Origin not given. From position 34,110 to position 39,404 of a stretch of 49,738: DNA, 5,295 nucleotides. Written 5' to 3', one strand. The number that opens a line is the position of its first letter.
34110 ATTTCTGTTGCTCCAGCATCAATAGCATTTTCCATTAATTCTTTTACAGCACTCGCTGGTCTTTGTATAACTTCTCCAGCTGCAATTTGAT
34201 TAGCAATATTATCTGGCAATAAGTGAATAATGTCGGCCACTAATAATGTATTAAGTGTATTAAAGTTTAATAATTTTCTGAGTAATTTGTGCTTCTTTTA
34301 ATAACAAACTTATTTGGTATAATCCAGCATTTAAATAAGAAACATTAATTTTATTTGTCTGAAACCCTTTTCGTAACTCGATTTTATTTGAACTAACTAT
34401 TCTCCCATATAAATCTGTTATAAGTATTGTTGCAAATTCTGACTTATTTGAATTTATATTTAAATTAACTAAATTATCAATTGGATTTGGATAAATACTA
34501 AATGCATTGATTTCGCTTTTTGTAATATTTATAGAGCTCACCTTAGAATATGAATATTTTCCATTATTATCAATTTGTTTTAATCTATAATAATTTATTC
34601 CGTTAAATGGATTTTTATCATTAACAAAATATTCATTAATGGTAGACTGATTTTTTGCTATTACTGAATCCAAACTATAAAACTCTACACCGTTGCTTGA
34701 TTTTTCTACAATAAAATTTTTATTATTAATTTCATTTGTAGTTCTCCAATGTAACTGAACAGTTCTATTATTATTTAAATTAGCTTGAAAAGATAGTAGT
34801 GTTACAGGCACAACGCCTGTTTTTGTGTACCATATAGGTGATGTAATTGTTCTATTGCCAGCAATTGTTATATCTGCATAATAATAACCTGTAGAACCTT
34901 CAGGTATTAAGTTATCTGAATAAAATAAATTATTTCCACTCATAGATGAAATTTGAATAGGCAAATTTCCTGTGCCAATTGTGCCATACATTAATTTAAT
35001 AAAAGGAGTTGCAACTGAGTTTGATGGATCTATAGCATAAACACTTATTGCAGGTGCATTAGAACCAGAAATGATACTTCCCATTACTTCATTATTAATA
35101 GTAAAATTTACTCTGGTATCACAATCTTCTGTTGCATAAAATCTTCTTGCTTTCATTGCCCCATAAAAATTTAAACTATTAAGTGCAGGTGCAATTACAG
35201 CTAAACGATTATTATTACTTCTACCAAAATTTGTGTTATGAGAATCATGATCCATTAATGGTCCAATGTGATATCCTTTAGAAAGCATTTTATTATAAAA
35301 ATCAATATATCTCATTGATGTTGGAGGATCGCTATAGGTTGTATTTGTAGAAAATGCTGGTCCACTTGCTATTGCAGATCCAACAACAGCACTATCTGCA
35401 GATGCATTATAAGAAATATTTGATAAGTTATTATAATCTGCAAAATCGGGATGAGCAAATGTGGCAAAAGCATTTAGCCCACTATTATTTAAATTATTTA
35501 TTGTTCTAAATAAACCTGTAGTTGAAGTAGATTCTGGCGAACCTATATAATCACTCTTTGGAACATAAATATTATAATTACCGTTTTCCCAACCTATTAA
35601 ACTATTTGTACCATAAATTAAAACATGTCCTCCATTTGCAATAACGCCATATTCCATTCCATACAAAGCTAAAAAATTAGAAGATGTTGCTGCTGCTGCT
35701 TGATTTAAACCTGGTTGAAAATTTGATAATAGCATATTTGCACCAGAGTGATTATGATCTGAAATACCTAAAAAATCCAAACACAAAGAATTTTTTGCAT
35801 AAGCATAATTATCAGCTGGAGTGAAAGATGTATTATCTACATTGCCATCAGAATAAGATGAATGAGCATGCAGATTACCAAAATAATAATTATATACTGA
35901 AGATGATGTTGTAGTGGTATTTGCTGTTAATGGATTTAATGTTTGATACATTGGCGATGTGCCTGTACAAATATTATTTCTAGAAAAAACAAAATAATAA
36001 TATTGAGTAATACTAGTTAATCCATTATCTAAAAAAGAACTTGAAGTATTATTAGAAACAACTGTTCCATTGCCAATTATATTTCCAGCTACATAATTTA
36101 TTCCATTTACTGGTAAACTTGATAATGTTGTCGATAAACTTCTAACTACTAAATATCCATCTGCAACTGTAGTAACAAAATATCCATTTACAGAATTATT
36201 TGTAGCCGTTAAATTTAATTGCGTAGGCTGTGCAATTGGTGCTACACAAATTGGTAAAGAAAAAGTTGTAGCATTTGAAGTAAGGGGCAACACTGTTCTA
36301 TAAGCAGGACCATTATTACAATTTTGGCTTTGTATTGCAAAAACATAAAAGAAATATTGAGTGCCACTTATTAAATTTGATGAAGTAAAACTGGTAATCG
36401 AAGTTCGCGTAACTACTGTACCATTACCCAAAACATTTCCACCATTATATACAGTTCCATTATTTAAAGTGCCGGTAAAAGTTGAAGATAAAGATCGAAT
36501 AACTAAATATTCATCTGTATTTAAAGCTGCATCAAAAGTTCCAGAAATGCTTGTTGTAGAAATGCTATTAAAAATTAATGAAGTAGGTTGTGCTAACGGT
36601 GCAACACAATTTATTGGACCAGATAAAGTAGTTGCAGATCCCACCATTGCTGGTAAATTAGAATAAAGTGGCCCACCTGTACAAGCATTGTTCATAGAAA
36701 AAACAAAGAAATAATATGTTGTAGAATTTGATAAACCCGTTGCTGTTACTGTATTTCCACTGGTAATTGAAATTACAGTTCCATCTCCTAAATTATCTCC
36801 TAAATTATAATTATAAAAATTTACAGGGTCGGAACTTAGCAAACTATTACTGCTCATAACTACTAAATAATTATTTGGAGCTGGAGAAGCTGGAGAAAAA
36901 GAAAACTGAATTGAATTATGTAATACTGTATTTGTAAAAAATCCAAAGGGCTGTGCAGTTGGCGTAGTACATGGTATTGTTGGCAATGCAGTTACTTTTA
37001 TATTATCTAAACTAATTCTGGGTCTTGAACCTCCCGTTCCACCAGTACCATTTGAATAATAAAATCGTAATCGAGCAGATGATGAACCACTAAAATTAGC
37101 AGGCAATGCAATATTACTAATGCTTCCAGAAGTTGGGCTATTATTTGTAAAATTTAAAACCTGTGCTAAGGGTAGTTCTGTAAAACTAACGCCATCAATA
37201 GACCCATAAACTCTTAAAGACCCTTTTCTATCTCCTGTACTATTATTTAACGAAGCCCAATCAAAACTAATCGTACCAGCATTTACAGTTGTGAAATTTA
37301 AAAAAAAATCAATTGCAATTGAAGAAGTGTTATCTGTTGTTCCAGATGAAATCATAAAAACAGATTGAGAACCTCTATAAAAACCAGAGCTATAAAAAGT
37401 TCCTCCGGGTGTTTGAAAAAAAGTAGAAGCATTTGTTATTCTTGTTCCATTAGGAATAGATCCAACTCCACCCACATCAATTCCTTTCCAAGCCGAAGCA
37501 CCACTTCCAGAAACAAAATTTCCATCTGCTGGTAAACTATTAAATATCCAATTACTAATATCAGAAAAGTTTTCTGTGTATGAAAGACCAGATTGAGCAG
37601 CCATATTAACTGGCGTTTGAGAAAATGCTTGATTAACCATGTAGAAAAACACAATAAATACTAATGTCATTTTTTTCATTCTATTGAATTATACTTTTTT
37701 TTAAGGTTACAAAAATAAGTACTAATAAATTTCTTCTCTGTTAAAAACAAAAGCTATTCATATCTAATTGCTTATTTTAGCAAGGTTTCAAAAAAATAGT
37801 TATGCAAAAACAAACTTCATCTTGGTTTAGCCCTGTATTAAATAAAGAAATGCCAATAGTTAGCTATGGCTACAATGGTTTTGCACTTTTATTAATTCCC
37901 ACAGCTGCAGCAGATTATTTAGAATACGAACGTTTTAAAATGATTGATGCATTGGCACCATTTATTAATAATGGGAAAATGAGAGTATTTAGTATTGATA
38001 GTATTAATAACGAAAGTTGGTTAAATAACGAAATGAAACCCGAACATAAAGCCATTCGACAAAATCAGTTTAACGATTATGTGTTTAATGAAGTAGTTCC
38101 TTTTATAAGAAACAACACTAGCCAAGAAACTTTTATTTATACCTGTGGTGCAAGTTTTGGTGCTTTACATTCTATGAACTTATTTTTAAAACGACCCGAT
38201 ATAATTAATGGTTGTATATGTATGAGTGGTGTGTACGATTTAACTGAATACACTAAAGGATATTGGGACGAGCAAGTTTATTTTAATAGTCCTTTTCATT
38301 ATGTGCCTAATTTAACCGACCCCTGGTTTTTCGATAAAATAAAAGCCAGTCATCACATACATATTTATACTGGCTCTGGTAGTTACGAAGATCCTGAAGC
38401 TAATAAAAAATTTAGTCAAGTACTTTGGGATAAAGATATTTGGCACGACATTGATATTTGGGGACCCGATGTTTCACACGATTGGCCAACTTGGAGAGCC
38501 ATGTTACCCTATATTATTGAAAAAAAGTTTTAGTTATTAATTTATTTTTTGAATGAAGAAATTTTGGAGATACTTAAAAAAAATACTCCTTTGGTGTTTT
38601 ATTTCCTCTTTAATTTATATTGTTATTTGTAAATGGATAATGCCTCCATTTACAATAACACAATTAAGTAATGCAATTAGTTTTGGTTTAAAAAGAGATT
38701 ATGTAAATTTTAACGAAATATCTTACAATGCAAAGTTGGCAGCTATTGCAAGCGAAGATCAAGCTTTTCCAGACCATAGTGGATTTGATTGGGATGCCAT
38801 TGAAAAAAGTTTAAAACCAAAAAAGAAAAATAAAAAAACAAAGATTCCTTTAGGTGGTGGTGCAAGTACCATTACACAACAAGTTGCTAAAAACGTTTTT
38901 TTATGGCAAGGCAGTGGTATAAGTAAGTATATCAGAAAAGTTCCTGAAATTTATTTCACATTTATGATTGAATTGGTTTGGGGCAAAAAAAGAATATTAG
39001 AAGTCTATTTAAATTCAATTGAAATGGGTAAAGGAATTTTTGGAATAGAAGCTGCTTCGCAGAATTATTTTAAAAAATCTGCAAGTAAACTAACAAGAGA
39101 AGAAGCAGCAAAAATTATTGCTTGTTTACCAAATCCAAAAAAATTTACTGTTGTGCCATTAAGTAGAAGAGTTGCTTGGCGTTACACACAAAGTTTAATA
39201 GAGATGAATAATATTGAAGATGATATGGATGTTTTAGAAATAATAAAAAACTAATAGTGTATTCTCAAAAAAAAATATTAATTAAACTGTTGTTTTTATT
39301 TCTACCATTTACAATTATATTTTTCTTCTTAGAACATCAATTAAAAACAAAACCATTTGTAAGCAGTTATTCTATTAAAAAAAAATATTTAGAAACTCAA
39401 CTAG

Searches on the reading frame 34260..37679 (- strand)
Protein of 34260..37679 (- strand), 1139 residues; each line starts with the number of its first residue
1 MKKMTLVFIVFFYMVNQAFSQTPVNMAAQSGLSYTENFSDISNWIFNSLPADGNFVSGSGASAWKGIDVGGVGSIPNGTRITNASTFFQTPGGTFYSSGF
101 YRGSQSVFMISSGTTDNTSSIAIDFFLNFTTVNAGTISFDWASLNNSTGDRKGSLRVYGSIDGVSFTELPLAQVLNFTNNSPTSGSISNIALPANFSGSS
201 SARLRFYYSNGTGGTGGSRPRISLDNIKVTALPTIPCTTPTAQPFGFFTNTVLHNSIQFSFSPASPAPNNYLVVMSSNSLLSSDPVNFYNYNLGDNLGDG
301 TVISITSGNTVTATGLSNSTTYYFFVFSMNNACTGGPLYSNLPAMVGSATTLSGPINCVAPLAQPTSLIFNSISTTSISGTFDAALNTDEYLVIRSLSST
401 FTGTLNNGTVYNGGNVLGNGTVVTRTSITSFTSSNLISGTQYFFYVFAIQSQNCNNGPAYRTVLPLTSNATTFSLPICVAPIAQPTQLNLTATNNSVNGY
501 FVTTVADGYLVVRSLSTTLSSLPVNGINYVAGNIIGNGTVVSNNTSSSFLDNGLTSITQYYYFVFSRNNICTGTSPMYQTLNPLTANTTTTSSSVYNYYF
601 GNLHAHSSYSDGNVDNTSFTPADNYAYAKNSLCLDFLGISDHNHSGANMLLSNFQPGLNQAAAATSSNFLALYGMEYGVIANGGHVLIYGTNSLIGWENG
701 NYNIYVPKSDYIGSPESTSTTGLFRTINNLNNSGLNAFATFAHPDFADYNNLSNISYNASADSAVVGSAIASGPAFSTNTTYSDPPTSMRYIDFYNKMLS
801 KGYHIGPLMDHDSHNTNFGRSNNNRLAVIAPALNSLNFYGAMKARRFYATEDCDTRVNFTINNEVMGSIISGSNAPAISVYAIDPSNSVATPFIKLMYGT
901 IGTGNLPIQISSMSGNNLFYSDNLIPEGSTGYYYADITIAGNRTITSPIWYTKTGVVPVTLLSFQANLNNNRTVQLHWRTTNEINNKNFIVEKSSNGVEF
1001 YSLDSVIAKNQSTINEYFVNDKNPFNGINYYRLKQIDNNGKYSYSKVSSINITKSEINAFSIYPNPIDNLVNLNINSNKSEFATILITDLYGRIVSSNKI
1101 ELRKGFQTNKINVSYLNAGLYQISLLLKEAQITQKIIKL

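Call 85: search_protein_families(library=pfam, proteins=[window:34260-37679:-], max_evalue=0.00001)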
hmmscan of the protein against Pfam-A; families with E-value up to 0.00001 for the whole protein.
window:34260-37679:- (1139 aa): 2 families
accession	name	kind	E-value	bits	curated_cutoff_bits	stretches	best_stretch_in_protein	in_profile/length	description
PF18962.6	Por_Secre_tail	-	5e-11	43.2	27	1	1062-1137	1-74/75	Secretion system C-terminal sorting domain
PF10179.15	NDNF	-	4.6e-06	27.1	27.3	0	423-454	83-114/127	Neuron-derived neurotrophic factor, first Fn(III) domain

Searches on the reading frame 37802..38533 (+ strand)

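Call 85: search_protein_families(library=pfam, proteins=[window:37802-38533:+], max_evalue=0.00001)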
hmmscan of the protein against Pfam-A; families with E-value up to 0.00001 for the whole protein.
window:37802-38533:+ (243 aa): 1 family
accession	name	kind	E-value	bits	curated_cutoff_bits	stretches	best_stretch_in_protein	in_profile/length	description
PF00756.26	Esterase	-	9.7e-08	32.5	22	1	81-235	85-244/251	Putative esterase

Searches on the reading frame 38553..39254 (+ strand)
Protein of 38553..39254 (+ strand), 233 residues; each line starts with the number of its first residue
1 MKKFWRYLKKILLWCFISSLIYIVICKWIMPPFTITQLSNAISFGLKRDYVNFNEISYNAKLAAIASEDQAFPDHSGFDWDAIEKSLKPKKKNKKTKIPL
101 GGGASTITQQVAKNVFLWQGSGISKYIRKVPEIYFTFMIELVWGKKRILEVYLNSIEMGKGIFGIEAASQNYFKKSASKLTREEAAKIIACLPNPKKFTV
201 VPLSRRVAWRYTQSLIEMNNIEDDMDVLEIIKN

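Call 85: search_protein_families(library=pfam, proteins=[window:38553-39254:+], max_evalue=0.00001)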
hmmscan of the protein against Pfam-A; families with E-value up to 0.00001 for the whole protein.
window:38553-39254:+ (233 aa): 1 family
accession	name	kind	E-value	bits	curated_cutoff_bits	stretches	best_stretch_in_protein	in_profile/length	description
PF00912.28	Transgly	-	1.7e-44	151.8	27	1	45-210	11-169/178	Transglycosylase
